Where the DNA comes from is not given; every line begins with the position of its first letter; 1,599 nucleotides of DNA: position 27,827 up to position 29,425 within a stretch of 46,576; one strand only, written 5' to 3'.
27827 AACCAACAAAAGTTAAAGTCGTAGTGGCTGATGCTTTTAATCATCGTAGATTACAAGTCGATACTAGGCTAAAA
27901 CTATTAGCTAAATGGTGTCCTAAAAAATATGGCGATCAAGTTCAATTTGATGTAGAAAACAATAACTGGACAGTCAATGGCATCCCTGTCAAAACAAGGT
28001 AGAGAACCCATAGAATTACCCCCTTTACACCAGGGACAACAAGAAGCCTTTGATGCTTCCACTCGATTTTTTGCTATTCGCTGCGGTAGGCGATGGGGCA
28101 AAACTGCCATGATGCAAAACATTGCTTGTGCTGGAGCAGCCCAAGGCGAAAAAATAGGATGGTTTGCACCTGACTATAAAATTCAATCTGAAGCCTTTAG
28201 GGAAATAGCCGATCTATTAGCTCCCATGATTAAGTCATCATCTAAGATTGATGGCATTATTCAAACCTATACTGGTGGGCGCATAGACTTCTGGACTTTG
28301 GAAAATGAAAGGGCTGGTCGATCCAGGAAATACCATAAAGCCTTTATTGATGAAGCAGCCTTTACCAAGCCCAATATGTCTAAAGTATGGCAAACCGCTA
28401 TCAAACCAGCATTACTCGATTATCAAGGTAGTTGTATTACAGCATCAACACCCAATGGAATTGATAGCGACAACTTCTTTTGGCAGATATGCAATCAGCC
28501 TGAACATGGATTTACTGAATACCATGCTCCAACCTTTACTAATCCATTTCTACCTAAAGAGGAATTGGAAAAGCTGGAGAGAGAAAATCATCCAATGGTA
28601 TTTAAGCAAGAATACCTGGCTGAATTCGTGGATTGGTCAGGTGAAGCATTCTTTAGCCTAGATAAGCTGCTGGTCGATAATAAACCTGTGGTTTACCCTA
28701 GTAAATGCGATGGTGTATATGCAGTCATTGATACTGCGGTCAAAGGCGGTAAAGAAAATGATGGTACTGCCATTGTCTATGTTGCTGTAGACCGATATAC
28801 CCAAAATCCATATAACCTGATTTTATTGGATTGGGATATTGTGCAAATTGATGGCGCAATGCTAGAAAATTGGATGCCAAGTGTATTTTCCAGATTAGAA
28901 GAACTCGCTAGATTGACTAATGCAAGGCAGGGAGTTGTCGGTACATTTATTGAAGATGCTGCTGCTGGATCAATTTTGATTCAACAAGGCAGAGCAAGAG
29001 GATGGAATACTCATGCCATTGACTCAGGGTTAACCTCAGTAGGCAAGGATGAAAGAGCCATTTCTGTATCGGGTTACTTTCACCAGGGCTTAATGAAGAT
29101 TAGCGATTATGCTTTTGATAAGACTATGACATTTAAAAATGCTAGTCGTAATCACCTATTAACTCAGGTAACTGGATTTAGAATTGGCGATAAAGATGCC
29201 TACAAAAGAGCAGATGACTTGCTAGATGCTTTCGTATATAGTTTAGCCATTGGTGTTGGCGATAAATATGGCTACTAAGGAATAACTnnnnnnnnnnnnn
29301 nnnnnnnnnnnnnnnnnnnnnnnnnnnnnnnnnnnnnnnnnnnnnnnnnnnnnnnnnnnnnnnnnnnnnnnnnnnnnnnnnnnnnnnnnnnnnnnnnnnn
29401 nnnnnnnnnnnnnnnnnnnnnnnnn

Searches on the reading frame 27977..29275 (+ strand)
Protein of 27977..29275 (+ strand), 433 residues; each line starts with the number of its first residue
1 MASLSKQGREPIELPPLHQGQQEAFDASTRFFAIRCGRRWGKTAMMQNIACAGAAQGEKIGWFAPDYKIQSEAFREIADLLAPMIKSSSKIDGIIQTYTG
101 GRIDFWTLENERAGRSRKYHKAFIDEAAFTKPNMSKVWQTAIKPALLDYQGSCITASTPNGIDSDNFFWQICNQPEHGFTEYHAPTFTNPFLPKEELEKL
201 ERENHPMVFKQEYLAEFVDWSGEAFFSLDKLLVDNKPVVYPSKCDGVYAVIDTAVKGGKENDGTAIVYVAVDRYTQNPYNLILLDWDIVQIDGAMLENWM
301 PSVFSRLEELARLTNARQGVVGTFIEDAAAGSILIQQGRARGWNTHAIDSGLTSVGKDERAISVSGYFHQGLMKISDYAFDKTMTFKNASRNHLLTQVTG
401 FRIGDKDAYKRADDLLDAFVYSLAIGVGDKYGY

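Call 36: search_protein_families(library=phrogs, proteins=[window:27977-29275:+], max_evalue=0.001)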
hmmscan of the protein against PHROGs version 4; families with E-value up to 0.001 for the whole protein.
window:27977-29275:+ (433 aa): 4 families
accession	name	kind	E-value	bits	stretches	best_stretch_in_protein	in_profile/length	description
phrog_2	-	head and packaging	1.7e-32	114.1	1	13-424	263-590/807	terminase large subunit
phrog_38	-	head and packaging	1.4e-15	58.1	1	190-421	489-698/760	terminase large subunit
phrog_3167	-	unknown function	7.8e-07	29.9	1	33-129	8-109/124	-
phrog_7579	-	head and packaging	1.4e-05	25.4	1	21-227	9-222/239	terminase large subunit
